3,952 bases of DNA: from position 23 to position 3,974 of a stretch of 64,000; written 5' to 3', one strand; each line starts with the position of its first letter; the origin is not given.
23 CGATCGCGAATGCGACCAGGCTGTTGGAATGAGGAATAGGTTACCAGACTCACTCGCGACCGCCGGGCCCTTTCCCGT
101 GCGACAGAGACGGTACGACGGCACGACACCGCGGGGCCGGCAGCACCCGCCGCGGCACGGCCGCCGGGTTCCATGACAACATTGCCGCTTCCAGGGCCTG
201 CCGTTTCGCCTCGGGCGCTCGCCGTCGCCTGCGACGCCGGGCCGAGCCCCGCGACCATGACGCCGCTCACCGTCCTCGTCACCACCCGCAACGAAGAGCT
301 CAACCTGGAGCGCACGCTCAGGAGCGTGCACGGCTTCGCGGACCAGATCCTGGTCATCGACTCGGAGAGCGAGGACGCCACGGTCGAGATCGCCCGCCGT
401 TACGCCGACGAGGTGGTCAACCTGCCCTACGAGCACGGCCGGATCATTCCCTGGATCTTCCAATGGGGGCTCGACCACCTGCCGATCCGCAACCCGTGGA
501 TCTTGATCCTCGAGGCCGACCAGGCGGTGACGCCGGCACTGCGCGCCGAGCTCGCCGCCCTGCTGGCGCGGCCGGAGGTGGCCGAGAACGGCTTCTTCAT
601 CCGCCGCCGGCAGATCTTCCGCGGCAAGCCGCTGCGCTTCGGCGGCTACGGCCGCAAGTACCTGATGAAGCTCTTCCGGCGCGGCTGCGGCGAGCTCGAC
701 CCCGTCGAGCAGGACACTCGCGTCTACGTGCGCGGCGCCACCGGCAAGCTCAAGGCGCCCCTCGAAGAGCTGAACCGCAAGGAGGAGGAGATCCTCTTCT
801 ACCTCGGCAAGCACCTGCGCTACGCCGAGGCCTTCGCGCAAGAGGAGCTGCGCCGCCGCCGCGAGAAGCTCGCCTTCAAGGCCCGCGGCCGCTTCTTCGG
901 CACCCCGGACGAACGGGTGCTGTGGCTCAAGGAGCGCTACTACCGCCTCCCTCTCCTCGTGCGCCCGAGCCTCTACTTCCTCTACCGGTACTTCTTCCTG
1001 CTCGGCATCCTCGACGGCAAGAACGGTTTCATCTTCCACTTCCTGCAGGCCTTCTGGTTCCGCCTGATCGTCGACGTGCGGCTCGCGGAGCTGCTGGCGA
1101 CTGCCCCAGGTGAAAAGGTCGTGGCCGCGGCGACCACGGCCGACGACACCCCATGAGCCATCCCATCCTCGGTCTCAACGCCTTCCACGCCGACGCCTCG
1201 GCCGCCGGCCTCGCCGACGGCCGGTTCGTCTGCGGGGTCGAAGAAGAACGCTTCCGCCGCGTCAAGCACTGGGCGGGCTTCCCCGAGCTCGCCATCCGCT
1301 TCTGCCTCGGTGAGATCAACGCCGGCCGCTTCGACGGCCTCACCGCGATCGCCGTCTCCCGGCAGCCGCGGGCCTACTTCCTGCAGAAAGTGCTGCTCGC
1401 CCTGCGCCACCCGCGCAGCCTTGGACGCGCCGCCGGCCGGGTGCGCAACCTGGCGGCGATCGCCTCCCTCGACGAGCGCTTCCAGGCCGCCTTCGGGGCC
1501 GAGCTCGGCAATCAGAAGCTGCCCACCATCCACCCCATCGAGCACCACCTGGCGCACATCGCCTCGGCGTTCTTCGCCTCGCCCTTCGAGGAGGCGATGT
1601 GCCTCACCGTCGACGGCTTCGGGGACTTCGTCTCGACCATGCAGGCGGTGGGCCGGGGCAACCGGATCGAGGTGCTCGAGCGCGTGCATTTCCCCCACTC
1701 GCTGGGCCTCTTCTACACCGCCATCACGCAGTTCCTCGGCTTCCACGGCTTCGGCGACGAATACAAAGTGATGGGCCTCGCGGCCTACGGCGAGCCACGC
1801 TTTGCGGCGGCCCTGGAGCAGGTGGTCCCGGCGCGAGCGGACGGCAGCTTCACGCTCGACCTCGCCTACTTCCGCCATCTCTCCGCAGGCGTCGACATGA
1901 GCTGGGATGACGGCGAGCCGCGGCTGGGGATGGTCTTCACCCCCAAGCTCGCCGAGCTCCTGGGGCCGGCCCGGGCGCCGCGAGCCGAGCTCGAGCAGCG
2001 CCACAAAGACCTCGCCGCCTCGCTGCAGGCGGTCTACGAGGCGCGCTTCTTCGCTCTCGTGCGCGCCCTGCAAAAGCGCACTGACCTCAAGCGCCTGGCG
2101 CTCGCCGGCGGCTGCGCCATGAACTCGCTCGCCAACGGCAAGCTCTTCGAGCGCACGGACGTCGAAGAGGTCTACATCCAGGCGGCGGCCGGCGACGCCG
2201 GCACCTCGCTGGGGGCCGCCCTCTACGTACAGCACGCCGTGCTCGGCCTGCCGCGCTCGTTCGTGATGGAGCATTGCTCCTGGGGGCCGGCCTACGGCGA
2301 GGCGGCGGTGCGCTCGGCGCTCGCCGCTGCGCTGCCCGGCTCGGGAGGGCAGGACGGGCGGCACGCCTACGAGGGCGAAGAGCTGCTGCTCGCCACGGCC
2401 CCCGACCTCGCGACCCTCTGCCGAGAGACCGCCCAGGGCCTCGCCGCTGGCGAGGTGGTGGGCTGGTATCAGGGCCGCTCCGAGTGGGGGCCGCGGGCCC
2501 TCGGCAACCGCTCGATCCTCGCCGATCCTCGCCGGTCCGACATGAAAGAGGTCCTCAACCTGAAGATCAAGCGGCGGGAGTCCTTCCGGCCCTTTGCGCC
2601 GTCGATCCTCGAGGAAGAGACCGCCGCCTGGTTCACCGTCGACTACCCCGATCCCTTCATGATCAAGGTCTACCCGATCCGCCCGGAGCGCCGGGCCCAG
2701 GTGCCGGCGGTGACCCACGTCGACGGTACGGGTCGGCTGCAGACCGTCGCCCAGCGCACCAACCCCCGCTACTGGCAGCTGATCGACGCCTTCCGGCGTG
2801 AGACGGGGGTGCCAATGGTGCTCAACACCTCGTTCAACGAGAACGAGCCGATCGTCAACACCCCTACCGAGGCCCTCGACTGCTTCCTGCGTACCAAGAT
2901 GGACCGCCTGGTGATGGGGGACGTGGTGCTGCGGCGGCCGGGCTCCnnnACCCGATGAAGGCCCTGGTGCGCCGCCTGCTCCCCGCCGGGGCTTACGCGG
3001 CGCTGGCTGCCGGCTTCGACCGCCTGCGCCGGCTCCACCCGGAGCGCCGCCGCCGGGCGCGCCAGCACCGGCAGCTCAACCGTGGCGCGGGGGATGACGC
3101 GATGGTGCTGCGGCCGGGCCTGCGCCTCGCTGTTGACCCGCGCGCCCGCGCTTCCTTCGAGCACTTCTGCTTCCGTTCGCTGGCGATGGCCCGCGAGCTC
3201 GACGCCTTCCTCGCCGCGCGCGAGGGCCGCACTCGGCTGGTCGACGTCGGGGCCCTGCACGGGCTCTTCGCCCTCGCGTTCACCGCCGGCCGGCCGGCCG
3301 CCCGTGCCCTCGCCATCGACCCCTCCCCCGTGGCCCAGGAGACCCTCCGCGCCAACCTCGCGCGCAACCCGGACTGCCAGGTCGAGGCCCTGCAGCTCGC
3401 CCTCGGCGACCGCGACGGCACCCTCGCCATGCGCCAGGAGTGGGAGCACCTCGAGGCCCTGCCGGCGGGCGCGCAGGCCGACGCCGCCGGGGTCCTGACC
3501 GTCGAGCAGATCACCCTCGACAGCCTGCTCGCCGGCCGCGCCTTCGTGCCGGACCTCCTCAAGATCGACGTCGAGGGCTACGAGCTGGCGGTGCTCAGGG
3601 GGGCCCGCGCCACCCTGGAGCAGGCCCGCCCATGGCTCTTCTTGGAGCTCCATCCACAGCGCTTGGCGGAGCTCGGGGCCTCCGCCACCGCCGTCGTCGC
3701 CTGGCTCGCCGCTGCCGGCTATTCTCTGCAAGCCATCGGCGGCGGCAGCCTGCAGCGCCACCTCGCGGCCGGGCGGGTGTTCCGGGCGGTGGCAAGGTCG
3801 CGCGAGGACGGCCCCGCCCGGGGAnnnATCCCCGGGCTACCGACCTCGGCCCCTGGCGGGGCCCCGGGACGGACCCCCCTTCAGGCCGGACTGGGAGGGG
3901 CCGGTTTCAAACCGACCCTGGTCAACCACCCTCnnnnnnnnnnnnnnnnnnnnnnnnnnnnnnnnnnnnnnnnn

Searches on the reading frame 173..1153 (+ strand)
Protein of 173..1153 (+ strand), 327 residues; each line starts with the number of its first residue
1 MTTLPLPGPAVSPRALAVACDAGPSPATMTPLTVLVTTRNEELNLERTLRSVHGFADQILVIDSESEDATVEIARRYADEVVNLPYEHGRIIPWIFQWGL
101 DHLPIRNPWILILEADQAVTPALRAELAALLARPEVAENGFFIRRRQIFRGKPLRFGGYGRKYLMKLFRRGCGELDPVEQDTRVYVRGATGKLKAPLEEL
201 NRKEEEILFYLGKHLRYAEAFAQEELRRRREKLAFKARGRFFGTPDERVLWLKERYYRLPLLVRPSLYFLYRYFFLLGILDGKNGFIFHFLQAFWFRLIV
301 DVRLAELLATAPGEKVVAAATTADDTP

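Call 15: search_protein_families(library=pfam, proteins=[window:173-1153:+], max_evalue=0.001)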
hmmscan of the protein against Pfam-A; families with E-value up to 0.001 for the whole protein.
window:173-1153:+ (327 aa): 1 family
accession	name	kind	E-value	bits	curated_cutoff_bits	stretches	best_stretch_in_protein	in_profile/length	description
PF00535.33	Glycos_transf_2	-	9.7e-10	39.1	23.3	1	33-136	1-108/168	Glycosyl transferase family 2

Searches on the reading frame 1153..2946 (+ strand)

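Call 15: search_protein_families(library=pfam, proteins=[window:1153-2946:+], max_evalue=0.001)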
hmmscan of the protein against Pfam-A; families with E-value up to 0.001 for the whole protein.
window:1153-2946:+ (598 aa): 3 families
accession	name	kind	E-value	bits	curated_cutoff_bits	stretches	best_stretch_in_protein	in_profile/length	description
PF16861.10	Carbam_trans_C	-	4.2e-72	241.6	27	1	427-595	1-170/170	Carbamoyltransferase C-terminus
PF02543.21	Carbam_trans_N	-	3.9e-52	178.2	24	1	5-357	2-346/346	Carbamoyltransferase N-terminus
PF22521.2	HypF_C_2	-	0.00081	19.7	27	0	281-354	163-240/241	Carbamoyltransferase, Kae1-like Domain, second subdomain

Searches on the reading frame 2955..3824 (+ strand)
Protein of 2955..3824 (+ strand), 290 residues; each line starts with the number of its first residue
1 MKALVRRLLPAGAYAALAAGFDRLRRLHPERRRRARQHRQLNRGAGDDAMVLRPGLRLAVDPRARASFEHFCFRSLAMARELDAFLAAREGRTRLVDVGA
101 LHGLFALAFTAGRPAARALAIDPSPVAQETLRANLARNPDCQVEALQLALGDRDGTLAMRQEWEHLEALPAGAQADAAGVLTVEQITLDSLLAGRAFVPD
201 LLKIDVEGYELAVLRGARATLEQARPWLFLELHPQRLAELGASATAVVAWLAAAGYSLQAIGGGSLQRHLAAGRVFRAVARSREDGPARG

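Call 15: search_protein_families(library=pfam, proteins=[window:2955-3824:+], max_evalue=0.001)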
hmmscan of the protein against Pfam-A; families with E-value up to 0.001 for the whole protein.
window:2955-3824:+ (290 aa): 1 family
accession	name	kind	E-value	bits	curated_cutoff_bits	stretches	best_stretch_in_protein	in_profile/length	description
PF05050.19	Methyltransf_21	-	2.7e-20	73.6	22.7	1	97-257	1-172/173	Methyltransferase FkbM domain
